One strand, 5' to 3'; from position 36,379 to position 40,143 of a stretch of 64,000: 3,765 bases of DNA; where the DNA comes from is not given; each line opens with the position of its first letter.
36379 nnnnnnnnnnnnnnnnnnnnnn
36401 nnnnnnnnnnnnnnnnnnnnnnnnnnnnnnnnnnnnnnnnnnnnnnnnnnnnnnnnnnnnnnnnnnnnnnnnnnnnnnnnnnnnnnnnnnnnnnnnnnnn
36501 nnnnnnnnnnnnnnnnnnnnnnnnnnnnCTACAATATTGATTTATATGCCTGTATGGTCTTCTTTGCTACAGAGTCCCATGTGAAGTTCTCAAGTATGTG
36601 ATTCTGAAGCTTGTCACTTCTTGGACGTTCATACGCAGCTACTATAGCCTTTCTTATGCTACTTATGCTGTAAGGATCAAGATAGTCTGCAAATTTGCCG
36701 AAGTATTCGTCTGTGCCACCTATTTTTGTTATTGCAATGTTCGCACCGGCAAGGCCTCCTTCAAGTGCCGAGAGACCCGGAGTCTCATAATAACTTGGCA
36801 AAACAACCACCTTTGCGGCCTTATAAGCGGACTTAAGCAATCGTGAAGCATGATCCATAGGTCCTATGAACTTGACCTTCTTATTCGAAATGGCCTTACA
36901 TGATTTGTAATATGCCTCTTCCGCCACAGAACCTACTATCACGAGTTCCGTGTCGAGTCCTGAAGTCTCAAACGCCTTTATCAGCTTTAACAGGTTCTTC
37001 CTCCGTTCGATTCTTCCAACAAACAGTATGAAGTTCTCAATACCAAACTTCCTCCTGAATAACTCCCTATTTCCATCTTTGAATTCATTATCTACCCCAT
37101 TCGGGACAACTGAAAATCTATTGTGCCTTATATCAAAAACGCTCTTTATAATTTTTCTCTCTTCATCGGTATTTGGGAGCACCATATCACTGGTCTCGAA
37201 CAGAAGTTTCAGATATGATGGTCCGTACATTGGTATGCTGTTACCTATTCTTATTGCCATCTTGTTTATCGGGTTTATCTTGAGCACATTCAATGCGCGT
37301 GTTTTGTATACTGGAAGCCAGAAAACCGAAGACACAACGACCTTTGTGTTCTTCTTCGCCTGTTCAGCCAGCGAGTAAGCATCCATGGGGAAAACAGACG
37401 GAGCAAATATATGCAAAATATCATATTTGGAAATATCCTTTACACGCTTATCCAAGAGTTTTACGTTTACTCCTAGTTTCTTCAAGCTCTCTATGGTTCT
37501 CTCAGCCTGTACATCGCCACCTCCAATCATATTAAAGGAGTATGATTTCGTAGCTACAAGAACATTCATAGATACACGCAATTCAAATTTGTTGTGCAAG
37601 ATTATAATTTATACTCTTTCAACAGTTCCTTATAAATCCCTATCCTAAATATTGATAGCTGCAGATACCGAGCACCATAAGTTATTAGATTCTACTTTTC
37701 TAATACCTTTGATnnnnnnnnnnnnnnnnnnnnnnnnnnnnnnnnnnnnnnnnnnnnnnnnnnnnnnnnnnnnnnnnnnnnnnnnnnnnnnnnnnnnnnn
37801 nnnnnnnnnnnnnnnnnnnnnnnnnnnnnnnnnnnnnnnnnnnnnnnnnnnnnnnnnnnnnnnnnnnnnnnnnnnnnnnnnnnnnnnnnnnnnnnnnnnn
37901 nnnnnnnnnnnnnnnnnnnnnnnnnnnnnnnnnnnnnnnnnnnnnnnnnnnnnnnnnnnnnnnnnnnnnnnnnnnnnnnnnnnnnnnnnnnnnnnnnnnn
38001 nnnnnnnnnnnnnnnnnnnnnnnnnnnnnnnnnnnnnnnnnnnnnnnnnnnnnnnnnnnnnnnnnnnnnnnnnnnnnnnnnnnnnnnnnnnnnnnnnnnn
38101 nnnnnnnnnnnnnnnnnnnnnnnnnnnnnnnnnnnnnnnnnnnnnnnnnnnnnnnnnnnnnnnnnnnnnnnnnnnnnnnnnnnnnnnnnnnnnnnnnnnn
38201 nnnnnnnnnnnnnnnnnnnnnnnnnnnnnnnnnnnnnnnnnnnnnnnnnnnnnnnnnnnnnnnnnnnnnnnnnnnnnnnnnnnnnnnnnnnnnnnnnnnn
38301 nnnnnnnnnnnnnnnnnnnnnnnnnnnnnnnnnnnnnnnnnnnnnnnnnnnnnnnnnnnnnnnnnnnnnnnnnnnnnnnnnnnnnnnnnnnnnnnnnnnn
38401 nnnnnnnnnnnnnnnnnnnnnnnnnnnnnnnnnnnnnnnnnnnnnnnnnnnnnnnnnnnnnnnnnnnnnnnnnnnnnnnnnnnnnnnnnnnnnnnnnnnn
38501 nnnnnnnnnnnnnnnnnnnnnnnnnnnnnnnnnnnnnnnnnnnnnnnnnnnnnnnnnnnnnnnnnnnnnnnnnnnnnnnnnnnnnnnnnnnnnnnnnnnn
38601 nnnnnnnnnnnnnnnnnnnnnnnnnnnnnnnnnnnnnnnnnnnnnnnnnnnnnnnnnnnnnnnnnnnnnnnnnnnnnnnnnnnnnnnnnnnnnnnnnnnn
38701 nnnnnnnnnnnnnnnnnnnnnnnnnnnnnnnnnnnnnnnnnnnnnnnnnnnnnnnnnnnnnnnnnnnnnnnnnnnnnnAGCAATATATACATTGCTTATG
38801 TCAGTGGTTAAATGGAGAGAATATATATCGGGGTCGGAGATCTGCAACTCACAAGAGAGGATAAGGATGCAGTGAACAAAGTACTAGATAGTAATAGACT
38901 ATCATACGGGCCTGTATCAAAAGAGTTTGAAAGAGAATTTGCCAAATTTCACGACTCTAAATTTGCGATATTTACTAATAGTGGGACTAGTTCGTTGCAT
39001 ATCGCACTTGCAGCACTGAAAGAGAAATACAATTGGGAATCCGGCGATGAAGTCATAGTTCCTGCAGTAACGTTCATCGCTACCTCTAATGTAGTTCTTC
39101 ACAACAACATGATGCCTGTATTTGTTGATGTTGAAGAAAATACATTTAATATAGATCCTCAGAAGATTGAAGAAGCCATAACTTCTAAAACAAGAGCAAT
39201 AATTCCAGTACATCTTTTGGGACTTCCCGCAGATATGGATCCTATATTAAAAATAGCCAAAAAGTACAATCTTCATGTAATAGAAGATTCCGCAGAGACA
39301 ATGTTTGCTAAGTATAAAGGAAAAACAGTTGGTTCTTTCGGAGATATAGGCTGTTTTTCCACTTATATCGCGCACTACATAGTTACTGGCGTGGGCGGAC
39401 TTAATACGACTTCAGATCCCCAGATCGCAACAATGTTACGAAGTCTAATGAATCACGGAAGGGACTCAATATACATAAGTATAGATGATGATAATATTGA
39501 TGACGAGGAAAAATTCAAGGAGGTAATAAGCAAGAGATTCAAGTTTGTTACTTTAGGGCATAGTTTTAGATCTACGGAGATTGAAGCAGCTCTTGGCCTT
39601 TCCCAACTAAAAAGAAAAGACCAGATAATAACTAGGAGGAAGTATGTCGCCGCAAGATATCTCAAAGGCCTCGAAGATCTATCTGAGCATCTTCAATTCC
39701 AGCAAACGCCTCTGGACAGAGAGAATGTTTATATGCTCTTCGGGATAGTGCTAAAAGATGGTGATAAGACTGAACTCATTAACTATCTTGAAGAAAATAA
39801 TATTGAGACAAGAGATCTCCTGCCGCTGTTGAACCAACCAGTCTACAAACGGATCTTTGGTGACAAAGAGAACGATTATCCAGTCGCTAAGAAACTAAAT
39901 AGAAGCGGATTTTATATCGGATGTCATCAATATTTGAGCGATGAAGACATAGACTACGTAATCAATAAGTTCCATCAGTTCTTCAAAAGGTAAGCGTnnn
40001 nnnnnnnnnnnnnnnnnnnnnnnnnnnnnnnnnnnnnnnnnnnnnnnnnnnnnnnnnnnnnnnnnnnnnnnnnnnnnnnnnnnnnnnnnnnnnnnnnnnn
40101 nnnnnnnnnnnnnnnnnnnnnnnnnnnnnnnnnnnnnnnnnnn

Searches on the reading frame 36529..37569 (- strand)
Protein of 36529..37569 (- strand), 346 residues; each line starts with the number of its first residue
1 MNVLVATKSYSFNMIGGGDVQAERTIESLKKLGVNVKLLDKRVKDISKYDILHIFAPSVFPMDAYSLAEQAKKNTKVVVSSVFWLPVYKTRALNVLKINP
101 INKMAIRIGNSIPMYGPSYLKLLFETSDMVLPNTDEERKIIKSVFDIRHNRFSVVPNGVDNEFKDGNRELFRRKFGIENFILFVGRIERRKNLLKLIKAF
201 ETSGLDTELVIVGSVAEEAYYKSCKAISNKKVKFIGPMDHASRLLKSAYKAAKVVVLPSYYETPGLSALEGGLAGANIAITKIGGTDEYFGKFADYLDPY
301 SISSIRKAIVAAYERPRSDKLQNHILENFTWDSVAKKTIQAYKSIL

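Call 31: search_protein_families(library=pfam, proteins=[window:36529-37569:-], max_evalue=0.00001)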
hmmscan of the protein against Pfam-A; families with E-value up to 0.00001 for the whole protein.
window:36529-37569:- (346 aa): 3 families
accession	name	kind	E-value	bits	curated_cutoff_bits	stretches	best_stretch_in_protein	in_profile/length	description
PF00534.26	Glycos_transf_1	-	8.9e-21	74.6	26.4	1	171-320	5-160/172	Glycosyl transferases group 1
PF13692.12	Glyco_trans_1_4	-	1.8e-15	57.9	27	1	180-292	3-119/142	Glycosyl transferases group 1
PF13439.12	Glyco_transf_4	-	2.3e-06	28.2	28.5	0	39-162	64-169/170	Glycosyltransferase Family 4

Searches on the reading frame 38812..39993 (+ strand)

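Call 31: search_protein_families(library=pfam, proteins=[window:38812-39993:+], max_evalue=0.00001)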
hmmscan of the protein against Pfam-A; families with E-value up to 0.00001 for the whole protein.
window:38812-39993:+ (393 aa): 4 families
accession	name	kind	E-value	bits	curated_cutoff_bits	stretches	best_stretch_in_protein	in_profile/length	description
PF01041.23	DegT_DnrJ_EryC1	-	4.1e-102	342.5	19.8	1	14-387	4-359/360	DegT/DnrJ/EryC1/StrS aminotransferase family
PF00155.27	Aminotran_1_2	-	1.9e-09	37.7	19.7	1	24-161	30-187/361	Aminotransferase class I and II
PF00266.25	Aminotran_5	-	4.9e-07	29.5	21.5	0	43-164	55-180/371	Aminotransferase class-V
PF01212.27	Beta_elim_lyase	-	9.7e-06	25.5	27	0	34-291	32-269/288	Beta-eliminating lyase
